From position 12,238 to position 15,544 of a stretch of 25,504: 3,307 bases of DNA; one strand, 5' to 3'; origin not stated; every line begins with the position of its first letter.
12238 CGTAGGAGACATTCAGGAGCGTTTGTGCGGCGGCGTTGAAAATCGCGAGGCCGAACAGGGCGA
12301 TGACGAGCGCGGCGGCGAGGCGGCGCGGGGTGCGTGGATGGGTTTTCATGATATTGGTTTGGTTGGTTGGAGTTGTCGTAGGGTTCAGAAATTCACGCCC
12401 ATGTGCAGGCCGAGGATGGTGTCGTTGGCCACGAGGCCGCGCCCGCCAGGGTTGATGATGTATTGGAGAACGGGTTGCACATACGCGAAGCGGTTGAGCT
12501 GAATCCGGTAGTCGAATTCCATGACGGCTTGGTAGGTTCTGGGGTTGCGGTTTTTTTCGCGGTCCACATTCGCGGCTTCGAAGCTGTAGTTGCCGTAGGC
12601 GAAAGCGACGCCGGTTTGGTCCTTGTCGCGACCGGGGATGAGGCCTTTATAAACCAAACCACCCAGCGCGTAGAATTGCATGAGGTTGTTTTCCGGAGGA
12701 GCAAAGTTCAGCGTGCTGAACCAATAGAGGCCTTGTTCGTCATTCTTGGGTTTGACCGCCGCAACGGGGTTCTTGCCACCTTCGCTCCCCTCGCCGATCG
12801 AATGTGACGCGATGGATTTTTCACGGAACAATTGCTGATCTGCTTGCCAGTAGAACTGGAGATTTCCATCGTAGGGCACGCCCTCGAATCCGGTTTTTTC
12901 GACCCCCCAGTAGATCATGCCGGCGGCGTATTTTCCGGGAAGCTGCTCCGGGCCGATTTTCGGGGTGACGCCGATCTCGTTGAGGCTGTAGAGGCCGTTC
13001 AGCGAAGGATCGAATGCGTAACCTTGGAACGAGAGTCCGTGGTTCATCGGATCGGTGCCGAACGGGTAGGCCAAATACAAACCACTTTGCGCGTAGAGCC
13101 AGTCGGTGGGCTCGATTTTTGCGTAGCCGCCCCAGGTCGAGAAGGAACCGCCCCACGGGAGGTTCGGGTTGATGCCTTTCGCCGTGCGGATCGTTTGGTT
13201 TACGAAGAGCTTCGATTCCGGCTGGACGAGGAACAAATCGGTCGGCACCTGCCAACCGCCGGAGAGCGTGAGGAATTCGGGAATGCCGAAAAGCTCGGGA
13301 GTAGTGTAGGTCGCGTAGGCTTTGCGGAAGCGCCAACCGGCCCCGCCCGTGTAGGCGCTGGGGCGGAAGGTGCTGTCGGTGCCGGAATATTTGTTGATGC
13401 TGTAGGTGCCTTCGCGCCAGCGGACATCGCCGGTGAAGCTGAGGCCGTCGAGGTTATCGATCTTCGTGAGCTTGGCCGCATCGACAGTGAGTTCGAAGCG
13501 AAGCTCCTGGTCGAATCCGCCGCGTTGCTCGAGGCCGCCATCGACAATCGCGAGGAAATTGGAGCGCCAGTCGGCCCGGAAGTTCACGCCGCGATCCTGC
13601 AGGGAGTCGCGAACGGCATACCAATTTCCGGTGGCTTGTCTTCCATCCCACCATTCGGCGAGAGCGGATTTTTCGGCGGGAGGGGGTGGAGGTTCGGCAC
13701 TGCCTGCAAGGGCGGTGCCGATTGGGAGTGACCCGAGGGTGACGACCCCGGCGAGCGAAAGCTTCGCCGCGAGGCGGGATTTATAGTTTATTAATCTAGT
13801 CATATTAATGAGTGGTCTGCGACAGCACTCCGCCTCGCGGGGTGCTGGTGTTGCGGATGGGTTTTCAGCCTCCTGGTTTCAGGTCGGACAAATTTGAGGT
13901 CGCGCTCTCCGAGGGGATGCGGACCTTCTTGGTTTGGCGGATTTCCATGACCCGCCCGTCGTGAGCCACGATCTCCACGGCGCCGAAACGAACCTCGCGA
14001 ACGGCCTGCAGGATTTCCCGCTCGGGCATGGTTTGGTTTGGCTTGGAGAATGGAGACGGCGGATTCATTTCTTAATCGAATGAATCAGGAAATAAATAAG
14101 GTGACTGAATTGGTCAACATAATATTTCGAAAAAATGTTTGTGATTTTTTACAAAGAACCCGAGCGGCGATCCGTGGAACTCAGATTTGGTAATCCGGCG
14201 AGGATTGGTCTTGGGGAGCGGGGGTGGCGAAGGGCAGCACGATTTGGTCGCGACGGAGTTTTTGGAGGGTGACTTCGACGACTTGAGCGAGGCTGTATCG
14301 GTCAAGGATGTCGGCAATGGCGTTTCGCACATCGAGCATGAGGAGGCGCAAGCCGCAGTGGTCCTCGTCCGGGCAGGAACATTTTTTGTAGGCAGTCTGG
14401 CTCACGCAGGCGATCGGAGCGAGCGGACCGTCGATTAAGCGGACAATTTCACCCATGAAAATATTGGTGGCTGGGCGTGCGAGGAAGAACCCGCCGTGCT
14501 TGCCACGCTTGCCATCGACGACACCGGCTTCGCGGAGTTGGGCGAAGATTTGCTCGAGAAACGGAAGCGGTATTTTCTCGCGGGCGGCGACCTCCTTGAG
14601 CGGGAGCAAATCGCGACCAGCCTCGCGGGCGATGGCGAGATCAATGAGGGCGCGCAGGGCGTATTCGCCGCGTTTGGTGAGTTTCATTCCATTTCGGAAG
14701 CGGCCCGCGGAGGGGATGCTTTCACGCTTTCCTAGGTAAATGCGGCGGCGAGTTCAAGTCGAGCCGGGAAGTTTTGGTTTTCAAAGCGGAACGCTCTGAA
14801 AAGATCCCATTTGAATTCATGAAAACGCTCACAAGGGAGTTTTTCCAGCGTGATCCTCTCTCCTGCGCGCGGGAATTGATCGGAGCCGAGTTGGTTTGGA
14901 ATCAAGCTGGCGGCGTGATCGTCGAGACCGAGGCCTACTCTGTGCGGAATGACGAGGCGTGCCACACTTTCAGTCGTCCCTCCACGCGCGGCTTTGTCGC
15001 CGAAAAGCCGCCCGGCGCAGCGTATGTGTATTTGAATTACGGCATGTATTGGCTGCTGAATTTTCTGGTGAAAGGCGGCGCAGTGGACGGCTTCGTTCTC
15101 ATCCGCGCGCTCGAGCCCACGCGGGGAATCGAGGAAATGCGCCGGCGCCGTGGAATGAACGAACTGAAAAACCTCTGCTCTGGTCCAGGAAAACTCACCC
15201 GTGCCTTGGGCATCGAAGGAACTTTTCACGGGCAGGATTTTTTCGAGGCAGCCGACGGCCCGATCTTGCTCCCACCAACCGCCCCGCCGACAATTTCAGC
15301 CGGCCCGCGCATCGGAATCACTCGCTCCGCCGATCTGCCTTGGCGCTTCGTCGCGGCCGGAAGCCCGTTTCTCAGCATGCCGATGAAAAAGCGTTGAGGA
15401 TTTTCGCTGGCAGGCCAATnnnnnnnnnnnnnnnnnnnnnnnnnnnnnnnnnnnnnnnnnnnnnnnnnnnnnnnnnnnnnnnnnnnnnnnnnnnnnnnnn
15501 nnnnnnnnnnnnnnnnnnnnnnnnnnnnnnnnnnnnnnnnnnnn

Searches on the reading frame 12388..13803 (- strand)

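Call 43: search_protein_families(library=pfam, proteins=[window:12388-13803:-], max_evalue=0.00001)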
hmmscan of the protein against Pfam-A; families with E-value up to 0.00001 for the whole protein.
window:12388-13803:- (472 aa): 1 family
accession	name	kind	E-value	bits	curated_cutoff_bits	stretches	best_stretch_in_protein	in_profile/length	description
PF04966.18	OprB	-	1.1e-29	104.4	22.9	1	99-472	8-372/372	Carbohydrate-selective porin, OprB family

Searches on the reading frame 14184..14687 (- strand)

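Call 43: search_protein_families(library=pfam, proteins=[window:14184-14687:-], max_evalue=0.00001)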
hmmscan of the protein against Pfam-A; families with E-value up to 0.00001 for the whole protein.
window:14184-14687:- (168 aa): 1 family
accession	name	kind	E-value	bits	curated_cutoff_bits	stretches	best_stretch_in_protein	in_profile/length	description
PF02082.26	Rrf2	-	3e-35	121.7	30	1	3-138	1-131/132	Iron-dependent Transcriptional regulator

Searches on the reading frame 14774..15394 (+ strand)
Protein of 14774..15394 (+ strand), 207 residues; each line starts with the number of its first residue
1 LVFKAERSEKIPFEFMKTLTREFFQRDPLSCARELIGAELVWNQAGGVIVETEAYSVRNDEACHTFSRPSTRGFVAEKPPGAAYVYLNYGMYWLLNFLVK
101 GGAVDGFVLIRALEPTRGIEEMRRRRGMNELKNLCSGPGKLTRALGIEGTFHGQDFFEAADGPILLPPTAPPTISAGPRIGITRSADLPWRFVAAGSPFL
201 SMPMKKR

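Call 43: search_protein_families(library=pfam, proteins=[window:14774-15394:+], max_evalue=0.00001)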
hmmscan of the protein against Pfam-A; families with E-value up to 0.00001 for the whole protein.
window:14774-15394:+ (207 aa): 1 family
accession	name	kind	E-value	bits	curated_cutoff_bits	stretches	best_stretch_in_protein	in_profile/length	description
PF02245.21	Pur_DNA_glyco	-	5.2e-51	173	27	1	22-198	1-181/181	Methylpurine-DNA glycosylase (MPG)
